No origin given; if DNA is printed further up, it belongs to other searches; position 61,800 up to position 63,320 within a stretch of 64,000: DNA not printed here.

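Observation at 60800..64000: GT4 glycosyltransferase plus TagF-like CDP-glycerol glycerophosphotransferase in a diderm, a likely acceptor side for the G1P/cytidylyltransferase module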

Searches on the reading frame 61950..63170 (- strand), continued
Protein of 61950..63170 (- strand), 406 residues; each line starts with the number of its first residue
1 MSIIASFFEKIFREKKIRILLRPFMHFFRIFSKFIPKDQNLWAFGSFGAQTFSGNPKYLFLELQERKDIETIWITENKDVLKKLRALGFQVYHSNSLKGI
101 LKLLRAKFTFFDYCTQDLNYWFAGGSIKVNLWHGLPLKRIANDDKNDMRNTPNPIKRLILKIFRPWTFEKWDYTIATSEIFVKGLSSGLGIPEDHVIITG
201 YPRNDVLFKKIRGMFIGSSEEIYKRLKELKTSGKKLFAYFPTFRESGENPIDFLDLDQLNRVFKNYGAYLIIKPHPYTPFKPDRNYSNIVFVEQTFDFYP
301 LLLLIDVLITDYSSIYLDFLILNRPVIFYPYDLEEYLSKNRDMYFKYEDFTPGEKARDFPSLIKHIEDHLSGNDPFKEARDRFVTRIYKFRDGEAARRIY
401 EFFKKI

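Call 15: find_encoding_contigs(protein=P0008, flank=10000, max_places=2)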
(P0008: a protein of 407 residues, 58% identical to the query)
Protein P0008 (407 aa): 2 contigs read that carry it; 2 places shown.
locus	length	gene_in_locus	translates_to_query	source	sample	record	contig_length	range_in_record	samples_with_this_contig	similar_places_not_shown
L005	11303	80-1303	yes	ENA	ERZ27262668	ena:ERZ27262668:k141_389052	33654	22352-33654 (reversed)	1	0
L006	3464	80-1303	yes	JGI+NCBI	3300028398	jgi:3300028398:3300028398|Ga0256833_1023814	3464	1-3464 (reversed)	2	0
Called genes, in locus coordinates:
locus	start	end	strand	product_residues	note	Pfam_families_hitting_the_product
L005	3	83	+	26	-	?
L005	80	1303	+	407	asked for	PF04464:Glyphos_transf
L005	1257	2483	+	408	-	PF13439:Glyco_transf_4, PF13579:Glyco_trans_4_4, PF00534:Glycos_transf_1, PF13692:Glyco_trans_1_4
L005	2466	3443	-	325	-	PF03061:4HBT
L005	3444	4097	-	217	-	-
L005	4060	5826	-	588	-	PF01336:tRNA_anti-codon, PF00152:tRNA-synt_2, PF02938:GAD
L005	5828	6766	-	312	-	PF01040:UbiA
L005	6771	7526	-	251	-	PF02405:MlaE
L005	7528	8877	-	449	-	PF00289:Biotin_carb_N, PF02222:ATP-grasp, PF02786:CPSase_L_D2, PF07478:Dala_Dala_lig_C, PF02785:Biotin_carb_C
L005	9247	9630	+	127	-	-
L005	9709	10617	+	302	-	PF13385:Laminin_G_3 (weak)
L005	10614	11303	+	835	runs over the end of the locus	PF13620:CarboxypepD_reg, PF13715:CarbopepD_reg_2, PF09430:EMC7_beta-sandw (faint), PF07715:Plug (weak), PF00593:TonB_dep_Rec_b-barrel, PF25183:OMP_b-brl_4 (faint)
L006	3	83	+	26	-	?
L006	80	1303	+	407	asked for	PF04464:Glyphos_transf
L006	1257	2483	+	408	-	PF13439:Glyco_transf_4, PF13579:Glyco_trans_4_4, PF00534:Glycos_transf_1, PF13692:Glyco_trans_1_4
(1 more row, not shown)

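Call 16: find_encoding_contigs(protein=P0005, flank=10000, max_places=2)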
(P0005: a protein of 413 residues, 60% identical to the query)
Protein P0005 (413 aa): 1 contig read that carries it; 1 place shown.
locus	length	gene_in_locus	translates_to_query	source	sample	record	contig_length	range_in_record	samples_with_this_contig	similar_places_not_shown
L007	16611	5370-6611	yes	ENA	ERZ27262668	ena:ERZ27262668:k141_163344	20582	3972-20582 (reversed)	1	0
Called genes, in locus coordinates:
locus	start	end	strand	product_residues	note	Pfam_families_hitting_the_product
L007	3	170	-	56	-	?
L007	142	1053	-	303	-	PF17284:Spermine_synt_N, PF01564:Spermine_synth, PF08242:Methyltransf_12 (faint)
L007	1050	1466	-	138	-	PF02675:AdoMet_dc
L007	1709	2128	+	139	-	-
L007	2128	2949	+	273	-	PF02353:CMAS (weak), PF07021:MetW (weak), PF13489:Methyltransf_23, PF08241:Methyltransf_11, PF08242:Methyltransf_12, PF13649:Methyltransf_25, PF13847:Methyltransf_31, PF02579:Nitro_FeMo-Co, +1 more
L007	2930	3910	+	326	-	PF04055:Radical_SAM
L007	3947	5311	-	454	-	PF10396:TrmE_N, PF12631:MnmE_helical, PF04548:AIG1 (faint), PF00350:Dynamin_N (faint), PF01926:MMR_HSR1, PF02421:FeoB_N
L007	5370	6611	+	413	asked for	PF04464:Glyphos_transf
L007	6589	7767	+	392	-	PF13439:Glyco_transf_4, PF13579:Glyco_trans_4_4, PF00534:Glycos_transf_1, PF13692:Glyco_trans_1_4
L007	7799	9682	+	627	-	PF02743:dCache_1, PF21623:HK_sensor_dom_bact, PF00672:HAMP, PF00512:HisKA, PF02518:HATPase_c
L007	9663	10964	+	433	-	PF00072:Response_reg, PF00158:Sigma54_activat, PF14532:Sigma54_activ_2, PF00004:AAA (faint), PF25601:AAA_lid_14, PF02954:HTH_8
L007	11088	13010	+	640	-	PF03264:Cytochrom_NNT (faint), PF14522:Cytochrome_C7 (faint), PF14537:Cytochrom_c3_2 (faint)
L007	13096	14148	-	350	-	PF13439:Glyco_transf_4, PF13579:Glyco_trans_4_4 (weak), PF20706:GT4-conflict, PF00534:Glycos_transf_1, PF13692:Glyco_trans_1_4, PF13524:Glyco_trans_1_2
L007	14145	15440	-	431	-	PF04932:Wzy_C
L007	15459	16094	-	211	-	PF04493:Endonuclease_5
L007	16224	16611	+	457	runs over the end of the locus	PF01436:NHL (faint), PF06739:SBBP (faint), PF18962:Por_Secre_tail (weak)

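Call 46: list_cluster_members(proteins=[P0001, P0003, P0006, P0007, P0008, P0028, P0082, P0126, P0128, P0130])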
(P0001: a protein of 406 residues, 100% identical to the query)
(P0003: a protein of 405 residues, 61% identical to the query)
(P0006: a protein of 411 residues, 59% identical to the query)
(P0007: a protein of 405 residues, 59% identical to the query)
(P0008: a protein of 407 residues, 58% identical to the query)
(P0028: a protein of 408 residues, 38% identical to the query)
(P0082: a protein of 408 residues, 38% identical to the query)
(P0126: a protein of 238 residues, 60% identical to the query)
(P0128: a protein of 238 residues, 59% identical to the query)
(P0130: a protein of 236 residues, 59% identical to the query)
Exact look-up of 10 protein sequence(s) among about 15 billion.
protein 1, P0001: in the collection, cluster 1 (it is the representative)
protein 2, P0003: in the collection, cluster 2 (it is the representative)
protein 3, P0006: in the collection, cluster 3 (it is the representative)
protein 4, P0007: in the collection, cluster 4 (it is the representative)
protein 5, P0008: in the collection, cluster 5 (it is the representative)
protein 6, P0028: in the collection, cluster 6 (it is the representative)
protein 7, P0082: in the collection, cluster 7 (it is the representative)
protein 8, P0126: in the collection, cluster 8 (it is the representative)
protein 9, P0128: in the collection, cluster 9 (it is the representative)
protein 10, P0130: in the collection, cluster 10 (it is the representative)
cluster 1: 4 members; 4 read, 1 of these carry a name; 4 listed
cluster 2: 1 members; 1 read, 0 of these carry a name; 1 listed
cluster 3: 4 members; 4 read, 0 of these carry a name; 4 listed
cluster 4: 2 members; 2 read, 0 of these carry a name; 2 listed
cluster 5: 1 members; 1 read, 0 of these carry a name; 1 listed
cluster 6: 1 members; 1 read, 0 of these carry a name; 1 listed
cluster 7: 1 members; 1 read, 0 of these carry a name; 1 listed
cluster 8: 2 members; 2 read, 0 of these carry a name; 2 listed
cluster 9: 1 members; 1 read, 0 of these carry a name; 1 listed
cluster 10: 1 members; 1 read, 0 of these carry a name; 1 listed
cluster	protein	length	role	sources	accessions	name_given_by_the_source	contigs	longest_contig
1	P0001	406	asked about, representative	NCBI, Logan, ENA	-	-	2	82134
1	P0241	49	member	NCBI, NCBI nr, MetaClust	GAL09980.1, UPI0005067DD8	hypothetical protein JCM19233_957 [Vibrio astriarenae] | hypothetical protein JCM19233_957 [Vibrio sp. C7] | status=active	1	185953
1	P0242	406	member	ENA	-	-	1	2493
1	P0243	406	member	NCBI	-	-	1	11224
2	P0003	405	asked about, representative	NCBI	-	-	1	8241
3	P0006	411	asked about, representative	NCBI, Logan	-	-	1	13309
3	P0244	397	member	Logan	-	-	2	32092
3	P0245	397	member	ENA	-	-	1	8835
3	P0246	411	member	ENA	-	-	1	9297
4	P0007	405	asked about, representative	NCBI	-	-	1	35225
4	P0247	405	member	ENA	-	-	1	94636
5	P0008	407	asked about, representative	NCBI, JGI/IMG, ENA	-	-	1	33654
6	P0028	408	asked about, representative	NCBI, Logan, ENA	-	-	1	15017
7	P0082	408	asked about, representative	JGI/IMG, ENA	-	-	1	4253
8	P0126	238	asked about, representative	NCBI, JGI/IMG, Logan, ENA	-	-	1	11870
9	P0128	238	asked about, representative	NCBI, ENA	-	-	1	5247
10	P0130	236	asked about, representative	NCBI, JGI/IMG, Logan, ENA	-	-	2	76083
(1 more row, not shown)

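Call 53: find_encoding_contigs(protein=P0010, flank=10000, max_places=1)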
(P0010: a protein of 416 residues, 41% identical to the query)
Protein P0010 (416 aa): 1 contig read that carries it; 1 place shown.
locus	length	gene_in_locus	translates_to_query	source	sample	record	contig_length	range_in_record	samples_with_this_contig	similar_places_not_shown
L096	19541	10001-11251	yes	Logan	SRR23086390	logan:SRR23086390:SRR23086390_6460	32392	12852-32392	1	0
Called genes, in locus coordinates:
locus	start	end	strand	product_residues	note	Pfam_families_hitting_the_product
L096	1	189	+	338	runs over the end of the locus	PF00288:GHMP_kinases_N, PF08544:GHMP_kinases_C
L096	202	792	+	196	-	PF13580:SIS_2, PF01380:SIS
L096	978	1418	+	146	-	PF14478:DUF4430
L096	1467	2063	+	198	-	PF20221:DUF6580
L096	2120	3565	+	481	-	PF01943:Polysacc_synt, PF13440:Polysacc_synt_3, PF01554:MatE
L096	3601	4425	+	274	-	PF13578:Methyltransf_24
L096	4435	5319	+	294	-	PF01135:PCMT (faint), PF05575:V_cholerae_RfbT, PF02475:TRM5-TYW2_MTfase (faint), PF05050:Methyltransf_21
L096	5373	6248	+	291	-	PF04055:Radical_SAM, PF13186:SPASM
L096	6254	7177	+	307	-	PF00535:Glycos_transf_2, PF10111:Glyco_tranf_2_2, PF13641:Glyco_tranf_2_3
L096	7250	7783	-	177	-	PF00293:NUDIX (weak)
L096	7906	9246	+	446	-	PF00733:Asn_synthase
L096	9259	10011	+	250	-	PF00483:NTP_transferase, PF12804:NTP_transf_3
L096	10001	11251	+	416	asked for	PF04464:Glyphos_transf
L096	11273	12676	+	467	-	PF14296:O-ag_pol_Wzy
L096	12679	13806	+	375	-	PF13439:Glyco_transf_4, PF00534:Glycos_transf_1, PF13692:Glyco_trans_1_4, PF20706:GT4-conflict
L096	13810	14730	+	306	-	PF01073:3Beta_HSD, PF01370:Epimerase, PF02719:Polysacc_synt_2 (faint), PF04321:RmlD_sub_bind (weak), PF16363:GDP_Man_Dehyd, PF07993:NAD_binding_4 (weak)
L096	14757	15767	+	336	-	PF13506:Glyco_transf_21, PF13641:Glyco_tranf_2_3 (weak), PF00535:Glycos_transf_2, PF10111:Glyco_tranf_2_2 (weak), PF13632:Glyco_trans_2_3 (weak)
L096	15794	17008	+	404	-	PF02310:B12-binding, PF04055:Radical_SAM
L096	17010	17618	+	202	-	PF02397:Bac_transf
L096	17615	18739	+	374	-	PF00266:Aminotran_5 (weak), PF01041:DegT_DnrJ_EryC1, PF00155:Aminotran_1_2 (weak)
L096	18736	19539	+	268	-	?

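Call 54: find_encoding_contigs(protein=P0028, flank=10000, max_places=1)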
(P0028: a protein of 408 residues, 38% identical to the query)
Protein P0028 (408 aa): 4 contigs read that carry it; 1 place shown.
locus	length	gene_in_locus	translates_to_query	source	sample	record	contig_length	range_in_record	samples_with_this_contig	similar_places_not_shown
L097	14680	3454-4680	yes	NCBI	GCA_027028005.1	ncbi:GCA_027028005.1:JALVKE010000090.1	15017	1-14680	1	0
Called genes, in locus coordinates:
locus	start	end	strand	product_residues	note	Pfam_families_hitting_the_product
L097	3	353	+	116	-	?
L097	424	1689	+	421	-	PF01943:Polysacc_synt, PF13440:Polysacc_synt_3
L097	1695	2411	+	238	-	PF00483:NTP_transferase, PF12804:NTP_transf_3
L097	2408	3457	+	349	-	PF00465:Fe-ADH (weak), PF13685:Fe-ADH_2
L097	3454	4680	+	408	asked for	PF04464:Glyphos_transf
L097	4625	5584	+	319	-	PF00535:Glycos_transf_2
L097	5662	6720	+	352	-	PF04464:Glyphos_transf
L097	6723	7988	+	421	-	-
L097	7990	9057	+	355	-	PF13439:Glyco_transf_4, PF20706:GT4-conflict, PF00534:Glycos_transf_1, PF13692:Glyco_trans_1_4, PF13524:Glyco_trans_1_2, PF00982:Glyco_transf_20 (weak)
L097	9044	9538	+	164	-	PF00132:Hexapep (faint)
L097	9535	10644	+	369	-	PF13439:Glyco_transf_4, PF00534:Glycos_transf_1, PF13692:Glyco_trans_1_4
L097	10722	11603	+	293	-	PF00483:NTP_transferase, PF12804:NTP_transf_3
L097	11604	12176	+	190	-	PF00908:dTDP_sugar_isom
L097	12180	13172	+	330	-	PF00106:adh_short (faint), PF01073:3Beta_HSD, PF01370:Epimerase, PF02719:Polysacc_synt_2, PF04321:RmlD_sub_bind, PF07993:NAD_binding_4, PF16363:GDP_Man_Dehyd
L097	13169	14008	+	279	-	PF01370:Epimerase, PF04321:RmlD_sub_bind, PF02719:Polysacc_synt_2 (weak), PF16363:GDP_Man_Dehyd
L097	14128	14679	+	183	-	PF02397:Bac_transf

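Call 65: find_encoding_contigs(protein=P0019, flank=8000, max_places=1)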
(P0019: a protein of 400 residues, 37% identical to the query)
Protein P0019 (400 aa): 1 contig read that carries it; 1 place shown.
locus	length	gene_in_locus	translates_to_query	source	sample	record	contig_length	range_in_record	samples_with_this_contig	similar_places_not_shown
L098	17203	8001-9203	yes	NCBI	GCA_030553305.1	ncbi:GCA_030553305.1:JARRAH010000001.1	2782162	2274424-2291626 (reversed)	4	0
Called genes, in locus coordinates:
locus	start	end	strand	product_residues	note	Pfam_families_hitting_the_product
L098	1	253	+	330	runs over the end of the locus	PF04055:Radical_SAM (weak), PF26257:DUF8061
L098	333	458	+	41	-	PF26257:DUF8061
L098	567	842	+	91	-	-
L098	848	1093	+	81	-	-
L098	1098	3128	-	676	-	PF00270:DEAD, PF04851:ResIII, PF00271:Helicase_C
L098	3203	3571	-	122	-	PF01050:MannoseP_isomer (faint), PF00190:Cupin_1, PF02311:AraC_binding (weak), PF07883:Cupin_2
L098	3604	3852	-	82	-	-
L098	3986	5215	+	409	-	PF02163:Peptidase_M50, PF00571:CBS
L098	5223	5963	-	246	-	PF00994:MoCF_biosynth, PF24102:FLAD1_M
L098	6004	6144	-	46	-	-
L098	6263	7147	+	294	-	-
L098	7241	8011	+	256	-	PF00483:NTP_transferase, PF12804:NTP_transf_3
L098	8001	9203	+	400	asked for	PF04464:Glyphos_transf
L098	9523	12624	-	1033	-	PF01565:FAD_binding_4, PF02913:FAD-oxidase_C, PF02754:CCG (faint), PF13183:Fer4_8, PF13534:Fer4_17 (weak)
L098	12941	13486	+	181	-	PF02589:LUD_dom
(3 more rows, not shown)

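Call 66: find_encoding_contigs(protein=P0011, flank=8000, max_places=1)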
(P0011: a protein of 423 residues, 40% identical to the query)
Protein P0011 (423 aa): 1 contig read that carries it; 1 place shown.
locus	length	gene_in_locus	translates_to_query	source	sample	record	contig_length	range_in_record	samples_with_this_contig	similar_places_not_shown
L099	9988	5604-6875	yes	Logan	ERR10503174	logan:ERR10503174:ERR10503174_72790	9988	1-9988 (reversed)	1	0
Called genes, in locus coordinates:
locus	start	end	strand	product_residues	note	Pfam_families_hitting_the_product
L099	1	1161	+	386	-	?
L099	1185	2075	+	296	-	PF04321:RmlD_sub_bind, PF01073:3Beta_HSD, PF01370:Epimerase, PF13460:NAD_binding_10 (weak), PF16363:GDP_Man_Dehyd, PF02719:Polysacc_synt_2, PF07993:NAD_binding_4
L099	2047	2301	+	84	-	PF10096:DUF2334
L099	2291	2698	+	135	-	PF13480:Acetyltransf_6 (weak)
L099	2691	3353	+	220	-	PF13489:Methyltransf_23, PF05148:Methyltransf_8 (weak), PF08241:Methyltransf_11, PF08242:Methyltransf_12 (faint), PF13649:Methyltransf_25, PF13847:Methyltransf_31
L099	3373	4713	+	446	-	PF00733:Asn_synthase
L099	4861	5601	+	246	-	PF00483:NTP_transferase, PF12804:NTP_transf_3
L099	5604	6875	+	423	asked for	PF04464:Glyphos_transf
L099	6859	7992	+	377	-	PF13477:Glyco_trans_4_2 (weak), PF13439:Glyco_transf_4, PF13579:Glyco_trans_4_4, PF20706:GT4-conflict, PF00534:Glycos_transf_1, PF13692:Glyco_trans_1_4, PF13524:Glyco_trans_1_2 (weak)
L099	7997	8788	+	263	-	PF10096:DUF2334, PF01522:Polysacc_deac_1 (faint)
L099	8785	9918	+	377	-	PF13439:Glyco_transf_4, PF13477:Glyco_trans_4_2, PF13579:Glyco_trans_4_4, PF20706:GT4-conflict (weak), PF00534:Glycos_transf_1, PF13692:Glyco_trans_1_4, PF13524:Glyco_trans_1_2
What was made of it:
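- Every outside TagF context looked up has the LicC-like NT directly upstream (calls 53, 54, 65, 66). The tight TagF-GT4 coupling is conserved (calls 15, 16, 66).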

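Call 69: search_protein_families(library=ncbifam, proteins=[L097:2408-3457:+], max_evalue=1e-30)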
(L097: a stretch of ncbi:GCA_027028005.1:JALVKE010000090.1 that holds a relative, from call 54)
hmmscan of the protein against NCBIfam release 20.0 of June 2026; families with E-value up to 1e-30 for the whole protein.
L097:2408-3457:+ (349 aa): 1 family
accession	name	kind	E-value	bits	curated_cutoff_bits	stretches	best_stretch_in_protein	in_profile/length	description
NF002022.0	PRK00843.1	equivalog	1.5e-72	244.5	413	1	4-330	6-332/350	NAD(P)-dependent glycerol-1-phosphate dehydrogenase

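Call 81: predict_structure(alignment_id=A2)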
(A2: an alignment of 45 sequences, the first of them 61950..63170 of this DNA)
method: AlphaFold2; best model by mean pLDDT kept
length: 406 residues; sequences in the alignment: 45
mean_pLDDT: 94.7   pTM: 0.92
mean pLDDT of the five models: 94.7, 94.3, 94.1, 93.8, 93.8
residues with pLDDT >= 90: 353; 70-90: 52; 50-70: 1; < 50: 0
segments of 3 or more residues with pLDDT < 50: none
pLDDT, mean of each block of 10 residues (from residue 1): 81 87 96 98 94 96 97 97 97 98 99 94 97 87 92 95 94 97 96 98 97 92 96 98 90 97 98 92 95 90 97 93 97 89 91 97 98 95 95 98 97
secondary structure, 60 per line:
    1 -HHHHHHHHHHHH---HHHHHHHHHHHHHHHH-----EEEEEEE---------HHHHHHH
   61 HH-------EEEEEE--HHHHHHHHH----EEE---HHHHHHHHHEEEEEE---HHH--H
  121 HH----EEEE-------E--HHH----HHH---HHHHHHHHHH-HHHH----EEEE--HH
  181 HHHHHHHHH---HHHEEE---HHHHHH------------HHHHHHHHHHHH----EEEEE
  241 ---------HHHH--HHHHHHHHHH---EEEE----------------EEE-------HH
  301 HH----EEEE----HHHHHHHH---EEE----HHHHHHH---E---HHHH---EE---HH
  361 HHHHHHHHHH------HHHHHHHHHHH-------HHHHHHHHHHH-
elements in order: H2-13 H17-32 E38-44 H54-62 E70-75 H78-86 E91-93 H97-105 E106-111 E127-130 H154-163 H165-168 E173-176 H179-189 E196-198 H202-207 H220-231 E236-240 H250-253 H256-265 E269-272 E289-291 H299-302 E307-310 H315-322 E326-328 H333-339 H347-350 H359-370 H377-387 H395-405
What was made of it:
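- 61950..63170 (-): TagF-family CDP-polyol (probably CDP-glycerol) phosphotransferase, 406 aa, single catalytic module. It is the first gene of the two-gene unit. AF2 pLDDT 94.7 (call 81).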
